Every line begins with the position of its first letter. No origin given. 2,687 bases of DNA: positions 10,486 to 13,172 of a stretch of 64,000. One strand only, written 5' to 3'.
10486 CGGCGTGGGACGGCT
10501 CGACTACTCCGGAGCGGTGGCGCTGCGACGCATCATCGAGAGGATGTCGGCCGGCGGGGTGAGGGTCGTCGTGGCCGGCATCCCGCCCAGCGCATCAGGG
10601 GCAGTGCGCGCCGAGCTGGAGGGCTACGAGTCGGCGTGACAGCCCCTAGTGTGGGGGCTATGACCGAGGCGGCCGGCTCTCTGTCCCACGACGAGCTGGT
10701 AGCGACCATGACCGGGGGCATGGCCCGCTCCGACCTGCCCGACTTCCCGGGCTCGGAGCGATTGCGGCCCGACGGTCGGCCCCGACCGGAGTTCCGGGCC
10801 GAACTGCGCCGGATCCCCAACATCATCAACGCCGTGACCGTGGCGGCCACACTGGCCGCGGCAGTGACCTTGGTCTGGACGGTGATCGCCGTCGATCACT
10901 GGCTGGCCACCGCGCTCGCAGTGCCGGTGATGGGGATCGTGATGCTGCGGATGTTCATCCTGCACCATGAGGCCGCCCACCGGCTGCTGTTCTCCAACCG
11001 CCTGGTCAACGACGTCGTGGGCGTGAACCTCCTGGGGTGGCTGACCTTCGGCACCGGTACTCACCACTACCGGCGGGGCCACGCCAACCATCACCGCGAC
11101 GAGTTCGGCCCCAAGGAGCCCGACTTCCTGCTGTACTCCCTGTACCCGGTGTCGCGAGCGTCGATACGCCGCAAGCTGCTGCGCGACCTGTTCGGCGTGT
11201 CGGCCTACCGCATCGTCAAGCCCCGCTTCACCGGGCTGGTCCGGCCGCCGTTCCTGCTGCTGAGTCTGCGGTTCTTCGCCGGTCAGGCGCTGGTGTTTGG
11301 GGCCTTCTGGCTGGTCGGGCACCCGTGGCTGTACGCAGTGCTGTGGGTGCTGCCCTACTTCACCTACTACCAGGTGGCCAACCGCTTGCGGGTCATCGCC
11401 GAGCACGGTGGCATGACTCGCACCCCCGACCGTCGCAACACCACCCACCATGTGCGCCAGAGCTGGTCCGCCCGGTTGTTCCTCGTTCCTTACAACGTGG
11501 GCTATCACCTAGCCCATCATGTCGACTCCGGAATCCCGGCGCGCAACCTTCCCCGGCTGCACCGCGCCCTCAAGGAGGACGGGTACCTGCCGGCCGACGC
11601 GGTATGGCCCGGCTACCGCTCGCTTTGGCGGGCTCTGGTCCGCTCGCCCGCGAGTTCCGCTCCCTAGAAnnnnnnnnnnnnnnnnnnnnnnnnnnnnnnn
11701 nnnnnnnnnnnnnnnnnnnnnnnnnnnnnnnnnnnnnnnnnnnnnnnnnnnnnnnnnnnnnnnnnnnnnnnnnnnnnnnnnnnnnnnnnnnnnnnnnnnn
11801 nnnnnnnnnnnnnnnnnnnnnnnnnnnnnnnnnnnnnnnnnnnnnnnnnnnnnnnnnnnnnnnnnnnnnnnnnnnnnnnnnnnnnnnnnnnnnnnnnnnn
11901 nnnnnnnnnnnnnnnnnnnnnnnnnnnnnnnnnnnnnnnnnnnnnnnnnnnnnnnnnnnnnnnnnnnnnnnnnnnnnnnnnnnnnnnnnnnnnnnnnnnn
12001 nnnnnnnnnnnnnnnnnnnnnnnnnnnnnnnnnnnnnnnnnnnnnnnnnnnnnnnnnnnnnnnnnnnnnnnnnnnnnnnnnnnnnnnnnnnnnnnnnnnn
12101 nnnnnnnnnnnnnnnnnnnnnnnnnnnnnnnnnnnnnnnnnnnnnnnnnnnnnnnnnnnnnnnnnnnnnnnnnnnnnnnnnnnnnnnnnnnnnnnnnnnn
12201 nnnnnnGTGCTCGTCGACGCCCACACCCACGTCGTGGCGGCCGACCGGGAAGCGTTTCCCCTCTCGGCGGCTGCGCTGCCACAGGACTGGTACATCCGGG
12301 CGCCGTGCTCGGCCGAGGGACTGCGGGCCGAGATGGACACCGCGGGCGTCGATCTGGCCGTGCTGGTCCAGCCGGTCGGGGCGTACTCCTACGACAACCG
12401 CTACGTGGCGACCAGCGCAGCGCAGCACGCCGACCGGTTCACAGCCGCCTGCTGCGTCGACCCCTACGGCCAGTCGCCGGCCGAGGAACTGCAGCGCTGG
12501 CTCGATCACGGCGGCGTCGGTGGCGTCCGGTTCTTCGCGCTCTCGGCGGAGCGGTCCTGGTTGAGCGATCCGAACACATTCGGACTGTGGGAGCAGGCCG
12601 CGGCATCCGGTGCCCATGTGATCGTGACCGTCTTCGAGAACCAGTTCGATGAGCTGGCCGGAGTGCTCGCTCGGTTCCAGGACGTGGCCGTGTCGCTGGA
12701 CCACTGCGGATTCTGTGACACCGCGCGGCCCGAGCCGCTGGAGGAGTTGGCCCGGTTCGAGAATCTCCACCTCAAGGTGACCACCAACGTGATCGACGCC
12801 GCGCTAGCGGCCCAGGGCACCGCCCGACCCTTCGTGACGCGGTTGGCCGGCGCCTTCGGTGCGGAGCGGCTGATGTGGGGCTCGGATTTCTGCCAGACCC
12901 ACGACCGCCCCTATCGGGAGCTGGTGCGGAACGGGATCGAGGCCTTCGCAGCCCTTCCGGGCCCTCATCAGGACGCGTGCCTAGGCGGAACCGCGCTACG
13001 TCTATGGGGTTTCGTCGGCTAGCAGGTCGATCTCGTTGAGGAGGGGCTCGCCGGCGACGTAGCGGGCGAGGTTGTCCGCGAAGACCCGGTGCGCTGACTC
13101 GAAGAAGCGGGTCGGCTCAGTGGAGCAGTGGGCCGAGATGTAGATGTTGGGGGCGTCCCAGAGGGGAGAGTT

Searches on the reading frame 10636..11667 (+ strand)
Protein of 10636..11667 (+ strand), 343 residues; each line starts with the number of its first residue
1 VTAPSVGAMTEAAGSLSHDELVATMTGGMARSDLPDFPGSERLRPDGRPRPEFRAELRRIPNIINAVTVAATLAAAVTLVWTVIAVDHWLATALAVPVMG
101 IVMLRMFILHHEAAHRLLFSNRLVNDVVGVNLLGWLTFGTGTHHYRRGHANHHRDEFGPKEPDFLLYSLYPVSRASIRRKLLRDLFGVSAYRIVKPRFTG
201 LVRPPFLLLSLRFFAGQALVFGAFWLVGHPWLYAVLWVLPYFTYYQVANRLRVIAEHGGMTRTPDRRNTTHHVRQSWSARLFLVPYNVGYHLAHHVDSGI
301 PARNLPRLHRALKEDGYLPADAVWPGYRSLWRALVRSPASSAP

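Call 41: search_protein_families(library=pfam, proteins=[window:10636-11667:+], max_evalue=0.00001)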
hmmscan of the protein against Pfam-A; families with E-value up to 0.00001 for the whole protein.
window:10636-11667:+ (343 aa): 1 family
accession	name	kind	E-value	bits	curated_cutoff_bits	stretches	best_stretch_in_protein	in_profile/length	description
PF00487.30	FA_desaturase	-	3.1e-30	106.2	29.7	1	88-315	2-241/253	Fatty acid desaturase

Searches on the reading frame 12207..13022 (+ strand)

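Call 77: search_protein_families(library=pfam, proteins=[window:12207-13022:+], max_evalue=0.00001)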
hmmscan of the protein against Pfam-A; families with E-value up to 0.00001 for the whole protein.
window:12207-13022:+ (271 aa): 1 family
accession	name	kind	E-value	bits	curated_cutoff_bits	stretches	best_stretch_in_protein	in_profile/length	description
PF04909.20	Amidohydro_2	-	1.6e-33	117.1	26.4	1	3-269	1-289/289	Amidohydrolase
